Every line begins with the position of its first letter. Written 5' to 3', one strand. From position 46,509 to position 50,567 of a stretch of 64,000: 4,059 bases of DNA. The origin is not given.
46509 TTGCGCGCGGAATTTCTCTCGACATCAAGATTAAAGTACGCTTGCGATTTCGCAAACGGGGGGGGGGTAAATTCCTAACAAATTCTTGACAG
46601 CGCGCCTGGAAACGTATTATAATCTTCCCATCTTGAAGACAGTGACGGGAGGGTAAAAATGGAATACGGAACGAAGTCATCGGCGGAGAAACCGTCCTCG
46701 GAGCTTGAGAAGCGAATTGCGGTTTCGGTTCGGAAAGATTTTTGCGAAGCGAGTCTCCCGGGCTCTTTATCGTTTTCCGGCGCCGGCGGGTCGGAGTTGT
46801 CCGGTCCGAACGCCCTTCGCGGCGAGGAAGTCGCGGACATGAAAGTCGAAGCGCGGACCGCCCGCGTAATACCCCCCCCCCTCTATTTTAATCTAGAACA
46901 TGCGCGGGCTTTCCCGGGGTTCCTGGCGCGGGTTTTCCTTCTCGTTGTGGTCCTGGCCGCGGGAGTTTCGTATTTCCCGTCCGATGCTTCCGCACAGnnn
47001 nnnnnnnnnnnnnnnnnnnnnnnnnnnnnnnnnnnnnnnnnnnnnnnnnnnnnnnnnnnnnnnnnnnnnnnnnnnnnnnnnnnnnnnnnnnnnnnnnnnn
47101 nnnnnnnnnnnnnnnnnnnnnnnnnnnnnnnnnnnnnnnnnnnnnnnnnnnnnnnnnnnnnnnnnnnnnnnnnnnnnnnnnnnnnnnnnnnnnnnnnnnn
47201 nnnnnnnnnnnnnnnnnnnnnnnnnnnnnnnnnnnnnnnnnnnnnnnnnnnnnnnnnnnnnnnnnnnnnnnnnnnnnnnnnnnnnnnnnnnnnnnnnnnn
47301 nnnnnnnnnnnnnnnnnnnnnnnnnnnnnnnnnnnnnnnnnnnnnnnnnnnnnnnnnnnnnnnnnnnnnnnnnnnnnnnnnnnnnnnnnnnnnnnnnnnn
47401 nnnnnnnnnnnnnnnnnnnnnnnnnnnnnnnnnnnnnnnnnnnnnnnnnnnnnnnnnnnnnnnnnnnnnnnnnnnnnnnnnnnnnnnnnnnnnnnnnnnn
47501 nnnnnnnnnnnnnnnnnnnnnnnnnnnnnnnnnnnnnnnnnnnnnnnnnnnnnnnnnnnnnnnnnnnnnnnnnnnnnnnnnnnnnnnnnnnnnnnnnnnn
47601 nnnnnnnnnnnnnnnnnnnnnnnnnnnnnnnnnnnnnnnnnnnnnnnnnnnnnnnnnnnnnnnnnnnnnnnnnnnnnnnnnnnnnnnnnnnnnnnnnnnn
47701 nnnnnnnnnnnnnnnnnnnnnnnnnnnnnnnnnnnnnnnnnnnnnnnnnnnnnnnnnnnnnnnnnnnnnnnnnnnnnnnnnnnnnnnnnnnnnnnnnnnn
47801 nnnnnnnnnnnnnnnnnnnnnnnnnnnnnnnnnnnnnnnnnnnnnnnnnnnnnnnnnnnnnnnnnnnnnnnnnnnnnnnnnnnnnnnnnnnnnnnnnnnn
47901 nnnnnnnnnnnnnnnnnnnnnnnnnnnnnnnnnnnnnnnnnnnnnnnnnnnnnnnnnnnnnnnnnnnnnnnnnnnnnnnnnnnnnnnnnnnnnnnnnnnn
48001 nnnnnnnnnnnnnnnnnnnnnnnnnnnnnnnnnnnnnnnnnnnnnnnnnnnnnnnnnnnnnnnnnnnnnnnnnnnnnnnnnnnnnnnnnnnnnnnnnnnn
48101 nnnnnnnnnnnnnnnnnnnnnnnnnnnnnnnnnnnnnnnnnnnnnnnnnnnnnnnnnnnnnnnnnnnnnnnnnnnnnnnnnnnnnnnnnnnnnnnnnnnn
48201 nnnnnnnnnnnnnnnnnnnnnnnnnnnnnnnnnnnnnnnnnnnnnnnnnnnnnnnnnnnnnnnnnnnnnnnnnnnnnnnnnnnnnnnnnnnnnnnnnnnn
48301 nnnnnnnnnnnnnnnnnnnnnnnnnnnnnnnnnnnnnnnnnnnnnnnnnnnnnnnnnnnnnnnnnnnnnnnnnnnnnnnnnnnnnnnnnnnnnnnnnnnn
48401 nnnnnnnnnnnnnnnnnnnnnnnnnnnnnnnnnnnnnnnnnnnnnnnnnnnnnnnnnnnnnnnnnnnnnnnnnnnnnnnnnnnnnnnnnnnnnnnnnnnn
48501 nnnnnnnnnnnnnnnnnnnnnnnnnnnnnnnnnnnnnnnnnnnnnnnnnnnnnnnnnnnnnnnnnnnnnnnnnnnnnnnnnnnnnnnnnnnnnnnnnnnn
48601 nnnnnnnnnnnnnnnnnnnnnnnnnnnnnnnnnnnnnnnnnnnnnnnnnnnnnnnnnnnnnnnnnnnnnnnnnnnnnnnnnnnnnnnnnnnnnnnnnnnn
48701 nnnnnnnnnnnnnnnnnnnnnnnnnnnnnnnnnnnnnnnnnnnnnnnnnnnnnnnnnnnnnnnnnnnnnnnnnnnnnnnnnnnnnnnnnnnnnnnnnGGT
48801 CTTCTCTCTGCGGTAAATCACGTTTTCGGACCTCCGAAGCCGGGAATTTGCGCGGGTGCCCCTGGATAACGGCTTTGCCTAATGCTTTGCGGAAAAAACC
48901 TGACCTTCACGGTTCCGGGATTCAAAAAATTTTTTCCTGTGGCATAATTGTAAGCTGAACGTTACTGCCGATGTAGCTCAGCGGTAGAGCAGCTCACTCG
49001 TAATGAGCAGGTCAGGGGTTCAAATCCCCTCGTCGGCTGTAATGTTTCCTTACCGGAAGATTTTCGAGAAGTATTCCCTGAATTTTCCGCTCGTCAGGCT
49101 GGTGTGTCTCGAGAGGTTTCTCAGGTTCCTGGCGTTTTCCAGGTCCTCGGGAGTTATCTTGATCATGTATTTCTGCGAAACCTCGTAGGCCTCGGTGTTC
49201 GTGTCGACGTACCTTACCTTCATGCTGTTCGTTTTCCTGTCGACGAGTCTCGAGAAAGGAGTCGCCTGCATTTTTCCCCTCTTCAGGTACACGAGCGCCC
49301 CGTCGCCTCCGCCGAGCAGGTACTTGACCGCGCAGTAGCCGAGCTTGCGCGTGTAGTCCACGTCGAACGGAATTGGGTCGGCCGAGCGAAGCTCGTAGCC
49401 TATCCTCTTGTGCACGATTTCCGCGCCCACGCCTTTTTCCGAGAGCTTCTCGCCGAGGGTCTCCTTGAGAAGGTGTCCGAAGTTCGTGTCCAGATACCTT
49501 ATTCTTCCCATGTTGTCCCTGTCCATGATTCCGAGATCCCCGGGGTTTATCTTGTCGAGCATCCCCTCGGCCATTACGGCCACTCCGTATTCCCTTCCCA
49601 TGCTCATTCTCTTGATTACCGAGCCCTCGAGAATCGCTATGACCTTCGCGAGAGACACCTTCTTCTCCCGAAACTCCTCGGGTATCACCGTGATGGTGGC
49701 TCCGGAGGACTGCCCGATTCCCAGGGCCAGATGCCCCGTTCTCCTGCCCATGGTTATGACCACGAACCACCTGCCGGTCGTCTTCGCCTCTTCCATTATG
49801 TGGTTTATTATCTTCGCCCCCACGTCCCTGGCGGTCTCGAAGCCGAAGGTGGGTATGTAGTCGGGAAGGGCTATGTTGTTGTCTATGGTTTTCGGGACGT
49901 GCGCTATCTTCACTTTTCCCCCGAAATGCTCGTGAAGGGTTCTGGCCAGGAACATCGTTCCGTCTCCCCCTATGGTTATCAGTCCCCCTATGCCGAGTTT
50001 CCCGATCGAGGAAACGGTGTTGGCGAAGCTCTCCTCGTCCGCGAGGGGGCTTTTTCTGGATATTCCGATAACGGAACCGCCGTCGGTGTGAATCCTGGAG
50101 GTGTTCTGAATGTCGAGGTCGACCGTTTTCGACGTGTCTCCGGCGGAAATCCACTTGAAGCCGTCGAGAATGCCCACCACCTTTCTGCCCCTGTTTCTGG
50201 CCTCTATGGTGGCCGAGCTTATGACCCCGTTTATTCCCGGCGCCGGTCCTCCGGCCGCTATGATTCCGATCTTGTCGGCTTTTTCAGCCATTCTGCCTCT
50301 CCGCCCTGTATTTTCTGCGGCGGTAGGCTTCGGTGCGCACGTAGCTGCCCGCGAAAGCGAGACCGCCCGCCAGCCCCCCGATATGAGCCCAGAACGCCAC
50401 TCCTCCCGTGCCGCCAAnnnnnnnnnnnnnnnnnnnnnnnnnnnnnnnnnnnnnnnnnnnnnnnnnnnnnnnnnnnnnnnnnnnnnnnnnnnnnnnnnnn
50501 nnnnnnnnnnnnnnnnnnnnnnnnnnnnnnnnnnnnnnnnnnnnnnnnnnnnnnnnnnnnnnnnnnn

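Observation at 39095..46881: Poly-C tracts in the coding region set the reading frame of each cassette (11, 9, 13 and 10 C)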

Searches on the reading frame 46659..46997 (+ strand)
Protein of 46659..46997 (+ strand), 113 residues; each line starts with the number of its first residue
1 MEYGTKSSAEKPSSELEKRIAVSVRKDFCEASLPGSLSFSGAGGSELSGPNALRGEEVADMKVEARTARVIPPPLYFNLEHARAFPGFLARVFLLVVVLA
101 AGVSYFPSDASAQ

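Call 51: find_homologous_proteins(query=window:46659-46988:+, max_evalue=0.01)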
Query window:46659-46988:+ (110 aa): 28 proteins with E <= 0.01 among 54 candidates.
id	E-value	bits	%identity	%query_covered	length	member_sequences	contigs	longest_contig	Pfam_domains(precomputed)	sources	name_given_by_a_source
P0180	8.5e-38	146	91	74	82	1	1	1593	-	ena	-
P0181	2.6e-36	142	91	74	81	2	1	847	-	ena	-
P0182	1.8e-34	136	82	79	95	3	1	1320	-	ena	-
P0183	2.6e-34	135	93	67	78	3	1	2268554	-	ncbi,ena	-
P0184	4.9e-34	134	92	67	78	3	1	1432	-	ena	-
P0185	4.1e-33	131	91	67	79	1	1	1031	-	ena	-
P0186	3.1e-32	129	79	79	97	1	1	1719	-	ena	-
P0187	1.4e-31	126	77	79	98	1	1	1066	-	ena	-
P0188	1.6e-30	123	86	67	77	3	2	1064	-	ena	-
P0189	4.6e-30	122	85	67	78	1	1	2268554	-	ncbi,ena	-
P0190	7.0e-30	121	82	70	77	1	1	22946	-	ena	-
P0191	8.3e-30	121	78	75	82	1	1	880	-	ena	-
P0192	8.8e-30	121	84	64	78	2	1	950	-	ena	-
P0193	8.9e-30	121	86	67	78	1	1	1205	-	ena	-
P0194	1.9e-29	120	77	75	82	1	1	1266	-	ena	-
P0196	3.3e-29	119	82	67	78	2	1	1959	-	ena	-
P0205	5.9e-22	96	61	86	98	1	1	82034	-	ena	-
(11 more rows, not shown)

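Call 55: search_protein_families(library=ncbifam, proteins=[window:46659-46997:+], max_evalue=10)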
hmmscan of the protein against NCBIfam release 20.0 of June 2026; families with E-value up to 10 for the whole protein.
seq(113 aa): 0 families

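Call 65: find_encoding_contigs(protein=P0205, flank=10000, max_places=3)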
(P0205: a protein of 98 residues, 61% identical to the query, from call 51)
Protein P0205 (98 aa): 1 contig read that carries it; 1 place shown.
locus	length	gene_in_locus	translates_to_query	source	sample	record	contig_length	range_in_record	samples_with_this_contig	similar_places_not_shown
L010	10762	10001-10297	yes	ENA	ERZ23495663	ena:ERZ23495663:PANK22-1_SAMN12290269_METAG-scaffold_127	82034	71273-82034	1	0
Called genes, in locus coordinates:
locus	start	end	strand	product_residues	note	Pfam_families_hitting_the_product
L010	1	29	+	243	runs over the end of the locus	PF13085:Fer2_3, PF13183:Fer4_8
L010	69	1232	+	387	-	PF08442:ATP-grasp_2, PF13549:ATP-grasp_5 (weak), PF24948:Citrate_synth_N, PF00549:Ligase_CoA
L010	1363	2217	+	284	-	PF00140:Sigma70_r1_2, PF04542:Sigma70_r2, PF04545:Sigma70_r4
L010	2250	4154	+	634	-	PF00012:HSP70, PF06723:MreB_Mbl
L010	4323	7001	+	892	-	PF28598:PDH_E1_N, PF00456:Transketolase_N, PF17831:PDH_E1_M, PF22613:Transketolase_C_1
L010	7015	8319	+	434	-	PF00364:Biotin_lipoyl, PF25917:BSH_RND (weak), PF25984:BSH_YknX (faint), PF02817:E3_binding, PF00198:2-oxoacid_dh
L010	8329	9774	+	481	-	PF00890:FAD_binding_2 (faint), PF01134:GIDA (weak), PF03721:UDPG_MGDP_dh_N (faint), PF07992:Pyr_redox_2, PF12831:FAD_oxidored (weak), PF00070:Pyr_redox, PF02852:Pyr_redox_dim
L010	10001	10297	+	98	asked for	-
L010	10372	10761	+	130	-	?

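Call 68: find_encoding_contigs(protein=P0196, flank=3000, max_places=4)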
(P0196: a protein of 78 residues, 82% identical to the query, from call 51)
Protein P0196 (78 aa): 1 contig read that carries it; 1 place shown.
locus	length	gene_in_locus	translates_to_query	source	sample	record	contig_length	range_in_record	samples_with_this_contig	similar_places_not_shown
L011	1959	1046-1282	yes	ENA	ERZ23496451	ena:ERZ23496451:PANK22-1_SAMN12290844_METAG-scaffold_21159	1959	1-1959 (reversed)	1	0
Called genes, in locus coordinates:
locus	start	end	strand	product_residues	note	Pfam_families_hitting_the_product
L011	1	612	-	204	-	?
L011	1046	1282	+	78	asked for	-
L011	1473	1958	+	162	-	?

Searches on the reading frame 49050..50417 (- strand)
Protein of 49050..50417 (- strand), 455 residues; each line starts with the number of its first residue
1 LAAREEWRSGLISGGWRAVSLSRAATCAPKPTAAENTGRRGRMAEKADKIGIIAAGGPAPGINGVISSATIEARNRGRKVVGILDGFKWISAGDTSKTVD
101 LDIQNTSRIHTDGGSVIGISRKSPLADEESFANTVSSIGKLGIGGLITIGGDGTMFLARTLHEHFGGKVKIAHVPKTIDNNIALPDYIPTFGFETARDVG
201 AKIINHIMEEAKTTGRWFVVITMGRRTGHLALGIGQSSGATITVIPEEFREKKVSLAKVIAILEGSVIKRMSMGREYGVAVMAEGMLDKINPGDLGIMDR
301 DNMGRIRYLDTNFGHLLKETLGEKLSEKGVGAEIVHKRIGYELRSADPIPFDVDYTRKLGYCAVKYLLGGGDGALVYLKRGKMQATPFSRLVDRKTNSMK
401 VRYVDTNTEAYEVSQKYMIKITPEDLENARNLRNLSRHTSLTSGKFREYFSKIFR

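Call 13: search_protein_families(library=ncbifam, proteins=[window:49050-50417:-], max_evalue=0.01)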
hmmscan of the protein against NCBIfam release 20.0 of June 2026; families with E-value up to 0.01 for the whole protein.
window:49050-50417:- (455 aa): 11 families
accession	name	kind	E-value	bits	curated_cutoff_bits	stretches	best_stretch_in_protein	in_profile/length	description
NF041103.1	PFKA_PPi_Ttgales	equivalog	4.6e-162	539.7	550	1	50-451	1-406/407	diphosphate--fructose-6-phosphate 1-phosphotransferase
NF002872.1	PRK03202.1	subfamily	6.6e-54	183.1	253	1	49-407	2-318/323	ATP-dependent 6-phosphofructokinase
TIGR02483.1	PFK_mixed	subfamily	1.8e-44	152.1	430.55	1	49-390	1-323/325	phosphofructokinase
NF005482.0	PRK07085.1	subfamily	7.2e-43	146.9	446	2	43-290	69-319/558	diphosphate--fructose-6-phosphate 1-phosphotransferase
TIGR02477.1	PFKA_PPi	equivalog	2.7e-40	138.4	587.95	2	40-290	60-313/539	diphosphate--fructose-6-phosphate 1-phosphotransferase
NF005301.0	PRK06830.1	equivalog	1.7e-35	122.4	400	1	33-395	65-419/445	ATP-dependent 6-phosphofructokinase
TIGR02482.1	PFKA_ATP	equivalog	9.5e-34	116.8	371.35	1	49-261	1-202/301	6-phosphofructokinase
NF010674.0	PRK14071.1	equivalog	5e-30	104.6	544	1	46-392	3-335/360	ATP-dependent 6-phosphofructokinase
TIGR02478.1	6PF1K_euk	equivalog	4e-27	94.7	708.4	1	42-267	384-605/744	6-phosphofructokinase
NF010675.0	PRK14072.1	subfamily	3.2e-20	72.3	273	1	51-384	7-341/416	diphosphate--fructose-6-phosphate 1-phosphotransferase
NF005121.0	PRK06555.1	equivalog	2e-12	46.6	395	1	47-231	3-203/404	pyrophosphate--fructose-6-phosphate 1-phosphotransferase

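Call 42: find_homologous_proteins(query=window:49050-50417:-, max_evalue=1e-50)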
Query window:49050-50417:- (455 aa): 7997 proteins with E <= 1e-50 among 8000 candidates; the best 120 are listed.
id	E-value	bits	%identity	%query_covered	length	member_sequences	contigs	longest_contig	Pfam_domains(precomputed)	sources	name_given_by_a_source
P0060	2.2e-266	902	99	91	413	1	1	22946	PF00365.26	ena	-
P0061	7.3e-264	893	98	91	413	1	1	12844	PF00365.26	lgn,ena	-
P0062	7.7e-263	890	97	91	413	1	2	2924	PF00365.26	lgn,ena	-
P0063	2.4e-262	888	97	91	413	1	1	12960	PF00365.26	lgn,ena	-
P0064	3.5e-262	888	97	91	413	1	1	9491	PF00365.26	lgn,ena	-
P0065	6.2e-262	887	97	91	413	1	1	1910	PF00365.26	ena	-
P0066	2.1e-260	882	96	91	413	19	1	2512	PF00365.26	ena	-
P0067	6.7e-258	874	95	91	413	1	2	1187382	PF00365.26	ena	-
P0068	1.5e-251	853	93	91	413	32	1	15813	PF00365.26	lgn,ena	-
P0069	4.1e-251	851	92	91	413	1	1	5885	PF00365.26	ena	-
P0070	6.4e-224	762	83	91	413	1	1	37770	PF00365.26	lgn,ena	-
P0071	5.0e-223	759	81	90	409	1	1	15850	PF00365.26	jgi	-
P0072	1.9e-222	757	81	90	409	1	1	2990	PF00365.26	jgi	-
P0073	2.2e-222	757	82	90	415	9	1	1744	PF00365.26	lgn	-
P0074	3.2e-222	756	81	90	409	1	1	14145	PF00365.26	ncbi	-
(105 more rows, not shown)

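Call 43: find_encoding_contigs(protein=P0060, flank=10000, max_places=3)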
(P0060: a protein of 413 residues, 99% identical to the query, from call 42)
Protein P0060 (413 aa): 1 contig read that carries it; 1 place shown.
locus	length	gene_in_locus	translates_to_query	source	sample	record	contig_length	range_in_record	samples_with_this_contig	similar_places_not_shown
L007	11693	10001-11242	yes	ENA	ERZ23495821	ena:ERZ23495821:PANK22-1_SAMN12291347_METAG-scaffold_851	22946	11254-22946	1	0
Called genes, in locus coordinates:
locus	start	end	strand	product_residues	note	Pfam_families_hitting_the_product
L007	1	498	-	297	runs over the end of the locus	PF00753:Lactamase_B, PF23023:Anti-Pycsar_Apyc1 (weak), PF12706:Lactamase_B_2 (weak)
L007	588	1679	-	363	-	PF02463:SMC_N, PF13175:AAA_15, PF13476:AAA_23, PF13304:AAA_21 (faint)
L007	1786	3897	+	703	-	PF02359:CDC48_N, PF01078:Mg_chelatase (faint), PF13191:AAA_16 (weak), PF00004:AAA, PF17862:AAA_lid_3, PF13191:AAA_16 (weak), PF00004:AAA, PF17862:AAA_lid_3 (weak), +19 more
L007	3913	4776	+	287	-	PF06750:A24_N_bact, PF01478:Peptidase_A24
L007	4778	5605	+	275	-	PF07313:AmiA-like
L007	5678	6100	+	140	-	-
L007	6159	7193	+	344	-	PF01018:GTP1_OBG, PF01926:MMR_HSR1, PF02421:FeoB_N (weak)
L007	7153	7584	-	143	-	PF13474:SnoaL_3, PF14534:DUF4440 (weak), PF12680:SnoaL_2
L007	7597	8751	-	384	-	PF08331:QueG_DUF1730, PF13237:Fer4_10 (faint), PF13484:Fer4_16, PF13646:HEAT_2 (weak)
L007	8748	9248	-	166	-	-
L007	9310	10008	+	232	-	PF01694:Rhomboid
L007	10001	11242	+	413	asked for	PF00365:PFK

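Call 44: find_encoding_contigs(protein=P0067, flank=10000, max_places=3)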
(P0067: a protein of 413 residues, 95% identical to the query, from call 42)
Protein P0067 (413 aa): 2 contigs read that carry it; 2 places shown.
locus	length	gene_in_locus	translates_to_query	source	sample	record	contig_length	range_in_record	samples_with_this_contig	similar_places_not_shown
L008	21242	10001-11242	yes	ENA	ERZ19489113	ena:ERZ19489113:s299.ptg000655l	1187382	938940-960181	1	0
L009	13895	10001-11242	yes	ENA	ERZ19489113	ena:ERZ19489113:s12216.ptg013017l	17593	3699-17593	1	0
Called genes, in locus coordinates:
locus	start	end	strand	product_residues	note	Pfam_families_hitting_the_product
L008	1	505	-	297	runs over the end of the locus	PF00753:Lactamase_B, PF23023:Anti-Pycsar_Apyc1 (weak), PF12706:Lactamase_B_2 (weak)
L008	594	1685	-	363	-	PF02463:SMC_N, PF13175:AAA_15, PF13476:AAA_23, PF13304:AAA_21 (faint)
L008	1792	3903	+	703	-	PF02359:CDC48_N, PF13191:AAA_16 (weak), PF00004:AAA, PF05496:RuvB_N (weak), PF07728:AAA_5 (weak), PF17862:AAA_lid_3, PF06068:TIP49 (weak), PF00004:AAA, +23 more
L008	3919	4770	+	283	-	PF06750:A24_N_bact, PF01478:Peptidase_A24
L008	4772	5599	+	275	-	PF07313:AmiA-like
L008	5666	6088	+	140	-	-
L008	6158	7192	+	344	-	PF01018:GTP1_OBG, PF01926:MMR_HSR1, PF02421:FeoB_N (weak)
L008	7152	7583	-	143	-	PF13474:SnoaL_3, PF14534:DUF4440, PF12680:SnoaL_2 (weak)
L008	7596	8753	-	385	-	PF08331:QueG_DUF1730, PF13237:Fer4_10 (faint), PF25160:LdpA_Fe-S-bd (faint), PF13484:Fer4_16, PF13646:HEAT_2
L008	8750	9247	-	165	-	-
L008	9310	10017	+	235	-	PF01694:Rhomboid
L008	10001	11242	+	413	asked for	PF00365:PFK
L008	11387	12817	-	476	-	PF01266:DAO (faint), PF01593:Amino_oxidase, PF13450:NAD_binding_8, PF13454:NAD_binding_9 (faint)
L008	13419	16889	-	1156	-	PF03160:Calx-beta, PF03797:Autotransporter (weak)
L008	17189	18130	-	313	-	PF00762:Ferrochelatase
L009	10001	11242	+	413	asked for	PF00365:PFK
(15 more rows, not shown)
